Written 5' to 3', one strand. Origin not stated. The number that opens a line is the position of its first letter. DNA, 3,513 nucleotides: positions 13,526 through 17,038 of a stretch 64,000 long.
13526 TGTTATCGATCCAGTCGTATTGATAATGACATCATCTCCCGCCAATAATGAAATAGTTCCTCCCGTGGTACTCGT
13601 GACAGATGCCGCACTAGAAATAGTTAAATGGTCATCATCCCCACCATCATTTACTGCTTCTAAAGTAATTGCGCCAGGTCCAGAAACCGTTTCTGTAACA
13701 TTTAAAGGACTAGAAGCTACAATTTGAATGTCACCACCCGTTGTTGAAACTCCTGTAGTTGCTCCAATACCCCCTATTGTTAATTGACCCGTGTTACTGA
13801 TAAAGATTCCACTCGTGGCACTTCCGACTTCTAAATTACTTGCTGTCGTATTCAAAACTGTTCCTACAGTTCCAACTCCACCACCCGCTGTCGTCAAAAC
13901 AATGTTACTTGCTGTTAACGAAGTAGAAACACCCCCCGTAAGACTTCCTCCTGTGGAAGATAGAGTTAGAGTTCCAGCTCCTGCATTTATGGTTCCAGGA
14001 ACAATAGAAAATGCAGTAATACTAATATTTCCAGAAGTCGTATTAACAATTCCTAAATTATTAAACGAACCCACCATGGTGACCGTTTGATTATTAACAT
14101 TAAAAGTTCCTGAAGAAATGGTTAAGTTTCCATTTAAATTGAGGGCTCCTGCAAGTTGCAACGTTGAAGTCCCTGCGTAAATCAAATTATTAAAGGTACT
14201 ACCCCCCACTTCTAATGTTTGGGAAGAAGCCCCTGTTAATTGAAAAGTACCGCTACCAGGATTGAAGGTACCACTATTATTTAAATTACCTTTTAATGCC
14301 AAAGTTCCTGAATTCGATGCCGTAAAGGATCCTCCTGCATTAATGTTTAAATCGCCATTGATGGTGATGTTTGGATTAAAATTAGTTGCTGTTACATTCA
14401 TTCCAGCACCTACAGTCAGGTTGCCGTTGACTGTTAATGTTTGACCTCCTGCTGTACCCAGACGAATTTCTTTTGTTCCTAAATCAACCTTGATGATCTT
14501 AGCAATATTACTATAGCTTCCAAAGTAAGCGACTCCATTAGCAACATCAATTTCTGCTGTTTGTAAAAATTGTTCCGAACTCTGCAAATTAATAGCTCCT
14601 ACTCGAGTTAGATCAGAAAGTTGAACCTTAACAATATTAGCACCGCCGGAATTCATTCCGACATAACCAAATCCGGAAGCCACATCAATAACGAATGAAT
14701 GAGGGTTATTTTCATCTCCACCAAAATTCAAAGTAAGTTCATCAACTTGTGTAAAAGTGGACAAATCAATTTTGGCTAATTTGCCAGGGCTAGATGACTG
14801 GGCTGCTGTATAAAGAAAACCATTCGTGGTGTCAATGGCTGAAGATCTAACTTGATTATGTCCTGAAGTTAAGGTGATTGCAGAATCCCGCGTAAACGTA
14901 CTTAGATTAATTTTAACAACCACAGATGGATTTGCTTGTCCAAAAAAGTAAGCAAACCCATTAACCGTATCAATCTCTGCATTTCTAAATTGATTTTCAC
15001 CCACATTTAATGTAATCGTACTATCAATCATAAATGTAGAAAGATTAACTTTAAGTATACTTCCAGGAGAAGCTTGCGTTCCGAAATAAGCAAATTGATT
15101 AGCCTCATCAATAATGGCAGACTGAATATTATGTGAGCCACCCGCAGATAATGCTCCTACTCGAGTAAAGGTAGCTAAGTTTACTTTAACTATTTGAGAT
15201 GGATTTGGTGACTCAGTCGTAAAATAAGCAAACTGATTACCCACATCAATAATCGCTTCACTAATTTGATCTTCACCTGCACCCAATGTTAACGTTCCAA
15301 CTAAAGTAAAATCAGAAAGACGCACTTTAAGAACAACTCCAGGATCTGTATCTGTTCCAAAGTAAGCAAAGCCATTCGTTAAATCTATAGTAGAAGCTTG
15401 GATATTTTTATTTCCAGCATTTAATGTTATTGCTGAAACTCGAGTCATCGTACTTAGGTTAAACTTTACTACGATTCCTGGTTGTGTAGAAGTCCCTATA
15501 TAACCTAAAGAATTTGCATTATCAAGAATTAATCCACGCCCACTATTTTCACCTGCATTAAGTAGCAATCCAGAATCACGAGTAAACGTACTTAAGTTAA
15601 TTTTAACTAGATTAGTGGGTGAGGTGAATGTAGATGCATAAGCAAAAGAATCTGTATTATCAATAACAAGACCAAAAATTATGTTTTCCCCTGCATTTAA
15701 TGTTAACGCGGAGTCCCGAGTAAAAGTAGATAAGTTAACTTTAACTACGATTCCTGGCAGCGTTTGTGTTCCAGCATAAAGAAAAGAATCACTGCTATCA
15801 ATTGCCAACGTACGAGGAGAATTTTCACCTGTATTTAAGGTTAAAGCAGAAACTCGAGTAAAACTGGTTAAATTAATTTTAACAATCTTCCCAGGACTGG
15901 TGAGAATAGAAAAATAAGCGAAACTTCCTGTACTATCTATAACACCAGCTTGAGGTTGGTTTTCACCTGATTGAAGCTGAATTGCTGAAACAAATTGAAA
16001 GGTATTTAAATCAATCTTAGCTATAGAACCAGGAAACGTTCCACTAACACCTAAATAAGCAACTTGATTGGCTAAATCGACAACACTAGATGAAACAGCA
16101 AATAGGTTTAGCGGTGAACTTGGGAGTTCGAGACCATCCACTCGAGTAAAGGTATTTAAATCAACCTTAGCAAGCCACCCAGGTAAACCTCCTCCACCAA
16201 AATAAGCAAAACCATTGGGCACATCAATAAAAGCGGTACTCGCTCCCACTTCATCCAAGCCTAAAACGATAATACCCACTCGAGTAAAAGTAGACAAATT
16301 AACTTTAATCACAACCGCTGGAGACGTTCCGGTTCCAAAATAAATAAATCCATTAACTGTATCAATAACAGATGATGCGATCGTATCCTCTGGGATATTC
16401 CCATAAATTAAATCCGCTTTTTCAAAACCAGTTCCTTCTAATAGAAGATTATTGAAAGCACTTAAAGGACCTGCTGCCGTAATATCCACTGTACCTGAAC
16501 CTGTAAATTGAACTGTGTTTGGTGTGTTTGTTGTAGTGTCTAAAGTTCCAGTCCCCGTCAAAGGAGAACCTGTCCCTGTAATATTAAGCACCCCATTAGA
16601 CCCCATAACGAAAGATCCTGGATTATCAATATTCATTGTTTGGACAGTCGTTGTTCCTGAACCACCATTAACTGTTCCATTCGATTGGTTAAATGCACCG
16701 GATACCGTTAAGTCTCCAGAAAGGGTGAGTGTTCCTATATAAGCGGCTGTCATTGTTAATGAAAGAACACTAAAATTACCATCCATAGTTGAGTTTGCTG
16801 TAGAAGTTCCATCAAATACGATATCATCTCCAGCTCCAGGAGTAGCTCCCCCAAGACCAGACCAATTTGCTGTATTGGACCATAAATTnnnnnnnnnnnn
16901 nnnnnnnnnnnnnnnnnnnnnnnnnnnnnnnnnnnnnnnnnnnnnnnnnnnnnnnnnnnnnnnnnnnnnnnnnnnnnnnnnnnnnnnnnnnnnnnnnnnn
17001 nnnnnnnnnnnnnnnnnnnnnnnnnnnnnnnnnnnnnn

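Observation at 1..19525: Giant (at least 6,508 aa in window, still open) TpsA-type exoprotein with a hybrid TPS plus PATR plus 46-aa-repeat architecture and no adjacent TpsB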

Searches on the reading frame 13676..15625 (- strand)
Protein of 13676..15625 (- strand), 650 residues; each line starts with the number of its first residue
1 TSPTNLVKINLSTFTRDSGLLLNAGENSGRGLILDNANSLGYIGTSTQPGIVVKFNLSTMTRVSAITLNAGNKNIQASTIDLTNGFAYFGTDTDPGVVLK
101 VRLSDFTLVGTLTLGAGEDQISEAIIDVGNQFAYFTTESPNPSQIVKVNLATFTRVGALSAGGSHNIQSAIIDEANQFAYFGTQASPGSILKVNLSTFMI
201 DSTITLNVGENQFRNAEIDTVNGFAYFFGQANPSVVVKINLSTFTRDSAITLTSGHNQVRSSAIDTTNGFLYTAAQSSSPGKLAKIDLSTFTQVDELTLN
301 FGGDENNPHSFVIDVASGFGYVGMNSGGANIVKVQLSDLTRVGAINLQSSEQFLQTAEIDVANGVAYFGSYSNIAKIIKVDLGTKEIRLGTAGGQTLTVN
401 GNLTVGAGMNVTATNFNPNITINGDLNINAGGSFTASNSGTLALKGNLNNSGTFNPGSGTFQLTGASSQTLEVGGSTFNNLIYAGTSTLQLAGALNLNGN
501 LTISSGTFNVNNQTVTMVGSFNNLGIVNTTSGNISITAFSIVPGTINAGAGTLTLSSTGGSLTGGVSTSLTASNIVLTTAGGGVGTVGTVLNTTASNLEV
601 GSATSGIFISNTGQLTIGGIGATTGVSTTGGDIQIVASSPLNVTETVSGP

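Call 6: search_protein_families(library=pfam, proteins=[window:13676-15625:-], max_evalue=1)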
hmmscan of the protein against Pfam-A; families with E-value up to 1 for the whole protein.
window:13676-15625:- (650 aa): 2 families
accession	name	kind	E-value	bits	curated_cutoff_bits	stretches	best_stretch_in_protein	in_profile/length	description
PF23981.1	DUF7305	-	0.003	17.9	27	1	396-510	73-172/185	Domain of unknown function (DUF7305)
PF21710.3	Spt6_S1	-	0.11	13.2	27.5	1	199-247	35-83/91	Spt6, S1/OB domain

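Call 81: search_protein_families(library=ncbifam, proteins=[window:13676-15625:-], max_evalue=1)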
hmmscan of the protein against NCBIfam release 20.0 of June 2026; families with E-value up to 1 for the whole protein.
window:13676-15625:- (650 aa): 0 families

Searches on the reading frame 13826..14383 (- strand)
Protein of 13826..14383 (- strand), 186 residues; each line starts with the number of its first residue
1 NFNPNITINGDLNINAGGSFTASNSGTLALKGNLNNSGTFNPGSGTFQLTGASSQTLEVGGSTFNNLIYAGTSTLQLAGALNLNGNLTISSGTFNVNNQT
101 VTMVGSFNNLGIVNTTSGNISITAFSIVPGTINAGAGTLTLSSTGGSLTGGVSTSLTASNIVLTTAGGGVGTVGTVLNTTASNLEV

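Call 35: search_protein_families(library=pfam, proteins=[window:13826-14383:-], max_evalue=10)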
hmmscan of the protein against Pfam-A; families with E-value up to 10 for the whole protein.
window:13826-14383:- (186 aa): 2 families
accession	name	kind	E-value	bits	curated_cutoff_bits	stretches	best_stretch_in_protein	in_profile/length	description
PF23981.1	DUF7305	-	0.00052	20.4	27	1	5-96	79-172/185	Domain of unknown function (DUF7305)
PF13349.12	DUF4097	-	0.047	13.5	22.9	2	5-102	88-175/247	Toastrack DUF4097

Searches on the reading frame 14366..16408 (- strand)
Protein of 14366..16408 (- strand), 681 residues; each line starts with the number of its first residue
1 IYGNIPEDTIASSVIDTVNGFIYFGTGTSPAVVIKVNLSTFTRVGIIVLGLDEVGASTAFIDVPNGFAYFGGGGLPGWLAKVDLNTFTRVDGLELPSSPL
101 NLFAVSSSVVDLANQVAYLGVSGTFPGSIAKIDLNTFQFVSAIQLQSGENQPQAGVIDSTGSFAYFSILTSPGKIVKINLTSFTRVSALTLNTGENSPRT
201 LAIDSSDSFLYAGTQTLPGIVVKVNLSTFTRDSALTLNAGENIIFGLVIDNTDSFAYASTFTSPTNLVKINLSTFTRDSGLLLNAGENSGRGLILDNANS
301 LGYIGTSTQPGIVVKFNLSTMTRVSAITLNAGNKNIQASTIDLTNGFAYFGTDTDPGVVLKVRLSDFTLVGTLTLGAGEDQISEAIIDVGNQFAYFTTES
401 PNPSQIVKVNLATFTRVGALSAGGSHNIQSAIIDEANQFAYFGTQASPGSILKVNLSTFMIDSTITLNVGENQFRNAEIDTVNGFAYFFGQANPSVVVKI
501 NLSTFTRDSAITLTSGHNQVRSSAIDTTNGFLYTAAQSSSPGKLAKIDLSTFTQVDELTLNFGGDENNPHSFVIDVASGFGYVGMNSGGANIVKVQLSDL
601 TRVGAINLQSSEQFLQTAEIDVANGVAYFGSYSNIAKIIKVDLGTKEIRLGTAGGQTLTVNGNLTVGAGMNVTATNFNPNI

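Call 35: search_protein_families(library=pfam, proteins=[window:14366-16408:-], max_evalue=10)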
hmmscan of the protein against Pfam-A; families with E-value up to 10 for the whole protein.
window:14366-16408:- (681 aa): 3 families
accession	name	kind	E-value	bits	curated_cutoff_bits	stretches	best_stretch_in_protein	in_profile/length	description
PF21710.3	Spt6_S1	-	7.2e-05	23.5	27.5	1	460-508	35-83/91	Spt6, S1/OB domain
PF06194.16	Phage_Orf51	-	0.0077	16.7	27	1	58-80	27-49/80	Phage Conserved Open Reading Frame 51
PF10282.15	Lactonase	-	0.061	13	21.7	1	135-216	228-311/344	Lactonase, 7-bladed beta-propeller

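Call 37: find_homologous_proteins(query=window:14366-16408:-, max_evalue=0.00001)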
Query window:14366-16408:- (681 aa): 486 proteins with E <= 0.00001 among 8000 candidates; the best 120 are listed.
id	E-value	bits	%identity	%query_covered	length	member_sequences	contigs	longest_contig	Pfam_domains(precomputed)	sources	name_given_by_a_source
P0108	5.1e-209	714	43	88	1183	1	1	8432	-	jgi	-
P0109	2.6e-193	662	41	95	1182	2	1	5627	-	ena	-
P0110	2.2e-178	613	40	95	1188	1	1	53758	-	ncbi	-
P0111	4.0e-171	589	38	88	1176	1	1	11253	-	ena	-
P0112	7.0e-167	575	41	87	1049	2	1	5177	-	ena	-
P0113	6.4e-164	565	41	87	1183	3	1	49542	-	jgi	jgi:tRNA A37 threonylcarbamoyladenosine modification protein TsaB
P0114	5.8e-155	535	43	96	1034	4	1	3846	PF16640.12,PF11073.14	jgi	jgi:hypothetical protein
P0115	1.2e-154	534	42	94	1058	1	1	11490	-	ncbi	ncbi:MAG: hypothetical protein WB643_03025, partial [Candidatus Bathyarchaeia archaeon]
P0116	4.0e-154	533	39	93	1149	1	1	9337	PF16640.12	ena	-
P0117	5.5e-151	522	42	96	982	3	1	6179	PF11073.14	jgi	-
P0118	3.2e-149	517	40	88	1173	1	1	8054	PF03160.21,PF13570.14,PF11073.14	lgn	-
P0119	8.5e-148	512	38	95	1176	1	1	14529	-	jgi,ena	-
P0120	2.0e-146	507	42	94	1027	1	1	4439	PF00801.27,PF18911.7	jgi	jgi:hypothetical protein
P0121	1.2e-145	505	40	87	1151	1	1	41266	-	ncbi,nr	ncbi:MAG: hypothetical protein U9Q03_02245 [Patescibacteria group bacterium]|nr:hypothetical protein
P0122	4.6e-145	503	39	94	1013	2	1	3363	PF11073.14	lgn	-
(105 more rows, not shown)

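Call 50: predict_structure(alignment_id=A1)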
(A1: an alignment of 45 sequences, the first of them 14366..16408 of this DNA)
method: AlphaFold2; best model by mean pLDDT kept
length: 681 residues; sequences in the alignment: 45
mean_pLDDT: 91.4   pTM: 0.81
mean pLDDT of the five models: 91.4, 91.4, 90.9, 90.9, 89.7
residues with pLDDT >= 90: 555; 70-90: 80; 50-70: 11; < 50: 35
segments of 3 or more residues with pLDDT < 50: 646-661, 663-681
pLDDT, mean of each block of 10 residues (from residue 1): 79 97 95 97 95 93 98 91 97 85 92 97 90 97 94 96 97 98 98 98 96 98 98 98 98 95 98 98 97 97 95 98 96 91 97 93 93 91 96 95 92 97 86 97 95 97 96 96 97 95 98 94 97 91 96 97 84 96 86 95 89 91 94 88 61 41 43 38 32
secondary structure, 60 per line:
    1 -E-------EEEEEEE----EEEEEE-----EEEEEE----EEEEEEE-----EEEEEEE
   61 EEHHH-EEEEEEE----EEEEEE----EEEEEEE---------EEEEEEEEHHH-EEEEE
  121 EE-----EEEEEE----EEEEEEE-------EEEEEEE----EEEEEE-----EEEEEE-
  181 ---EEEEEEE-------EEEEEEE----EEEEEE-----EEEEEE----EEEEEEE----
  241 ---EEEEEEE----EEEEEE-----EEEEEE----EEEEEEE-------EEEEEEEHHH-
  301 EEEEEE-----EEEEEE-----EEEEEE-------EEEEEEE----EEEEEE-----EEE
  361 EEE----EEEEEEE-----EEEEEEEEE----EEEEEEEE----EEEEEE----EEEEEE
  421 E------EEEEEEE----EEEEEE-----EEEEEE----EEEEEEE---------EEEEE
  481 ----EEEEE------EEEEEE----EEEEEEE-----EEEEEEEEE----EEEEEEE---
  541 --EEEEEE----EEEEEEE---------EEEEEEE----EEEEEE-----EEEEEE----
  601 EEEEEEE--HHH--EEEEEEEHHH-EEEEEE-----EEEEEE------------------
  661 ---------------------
elements in order: E10-16 E21-26 E32-37 E42-48 E54-62 E67-73 E78-83 E88-94 E104-111 E116-122 E128-133 E138-144 E152-158 E163-168 E174-179 E184-190 E198-204 E209-214 E220-225 E230-236 E244-250 E255-260 E266-271 E276-282 E290-296 E301-306 E312-317 E323-328 E336-342 E347-352 E358-363 E368-374 E380-388 E393-400 E405-410 E415-421 E428-434 E439-444 E450-455 E460-466 E476-480 E485-489 E496-501 E506-512 E518-526 E531-537 E543-548 E553-559 E569-575 E580-585 E591-596 E601-607 E615-621 E626-631 E637-642

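Call 52: fold_search(model_id=the predicted structure, library=pdb)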
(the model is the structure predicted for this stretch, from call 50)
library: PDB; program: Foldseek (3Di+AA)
matches with E <= 10: 1977; with E <= 0.001: 1838
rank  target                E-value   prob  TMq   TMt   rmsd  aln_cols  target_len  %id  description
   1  8g2z_0U               2.1e-24  1.00  0.48  0.53   9.9       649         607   10  48-nm doublet microtubule from Tetrahymena thermophila strain CU428 (released 2023-06-14)
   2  9n74_LQ               3.9e-24  1.00  0.67  0.57   7.6       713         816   10  SSU processome maturation and disassembly, State H (released 2025-10-29)
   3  9n6v_LQ               3.9e-24  1.00  0.67  0.56   7.6       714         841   11  SSU processome maturation and disassembly, State A (released 2025-11-05)
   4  9n6v_LT               5.4e-24  1.00  0.51  0.43   9.9       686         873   12  SSU processome maturation and disassembly, State A (released 2025-11-05)
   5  6rxt_UL               1.2e-23  1.00  0.67  0.59   5.6       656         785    9  Cryo-EM structure of the 90S pre-ribosome (Kre33-Noc4) from Chaetomium thermophilum, state A (released 2019-08-14)
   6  9n73_LO               2.3e-23  1.00  0.45  0.40  10.3       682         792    8  SSU processome maturation and disassembly, State G (released 2025-10-29)
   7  8i7o_P1               2.5e-23  1.00  0.51  0.56   8.8       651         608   10  In situ structure of axonemal doublet microtubules in mouse sperm with 16-nm repeat (released 2023-10-11)
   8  9e78_0L               3.4e-23  1.00  0.47  0.50  10.1       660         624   10  48-nm repeat of the Leishmania tarentolae doublet microtubule (released 2025-03-12)
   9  9e2g_2B               4.0e-23  1.00  0.47  0.50   9.8       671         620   12  Cryo-EM structure of 48 nm repeat of microtubule doublet from T. brucei flagellum (released 2025-03-12)
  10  8iyj_e                4.2e-23  1.00  0.46  0.51  10.0       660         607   11  Cryo-EM structure of the 48-nm repeat doublet microtubule from mouse sperm (released 2023-07-05)
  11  7mqa_LT               6.3e-23  1.00  0.53  0.44   8.7       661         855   10  Cryo-EM structure of the human SSU processome, state post-A1 (released 2021-09-22)
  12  6u42_5L               1.0e-22  1.00  0.46  0.49  10.2       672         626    9  Natively decorated ciliary doublet microtubule (released 2019-11-13)
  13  7mq8_LT               1.1e-22  1.00  0.56  0.47   7.9       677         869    9  Cryo-EM structure of the human SSU processome, state pre-A1 (released 2021-09-22)
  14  4nsx                  1.1e-22  1.00  0.51  0.54   8.7       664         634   12  Crystal Structure of the Utp21 tandem WD Domain (released 2014-02-19)
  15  9g33_UU               1.7e-22  1.00  0.51  0.43  10.0       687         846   12  Stalled 90S - Utp23-Krr1-deltaC3 (released 2025-06-18)
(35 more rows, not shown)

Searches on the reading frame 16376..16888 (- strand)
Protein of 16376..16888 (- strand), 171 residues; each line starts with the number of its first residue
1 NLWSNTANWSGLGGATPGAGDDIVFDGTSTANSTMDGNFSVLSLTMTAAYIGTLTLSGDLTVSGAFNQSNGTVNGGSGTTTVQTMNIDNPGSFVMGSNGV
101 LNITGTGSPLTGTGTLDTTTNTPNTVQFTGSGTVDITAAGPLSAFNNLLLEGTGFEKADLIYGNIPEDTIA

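Call 35: search_protein_families(library=pfam, proteins=[window:16376-16888:-], max_evalue=10)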
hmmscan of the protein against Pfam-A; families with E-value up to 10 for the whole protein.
window:16376-16888:- (171 aa): 2 families
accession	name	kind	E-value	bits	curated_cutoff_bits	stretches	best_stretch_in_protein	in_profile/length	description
PF19644.4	DUF6147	-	0.58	10.8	24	1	65-122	78-134/138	Family of unknown function (DUF6147)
PF11053.13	DNA_Packaging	-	0.71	10.2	25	1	39-105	87-154/157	Terminase DNA packaging enzyme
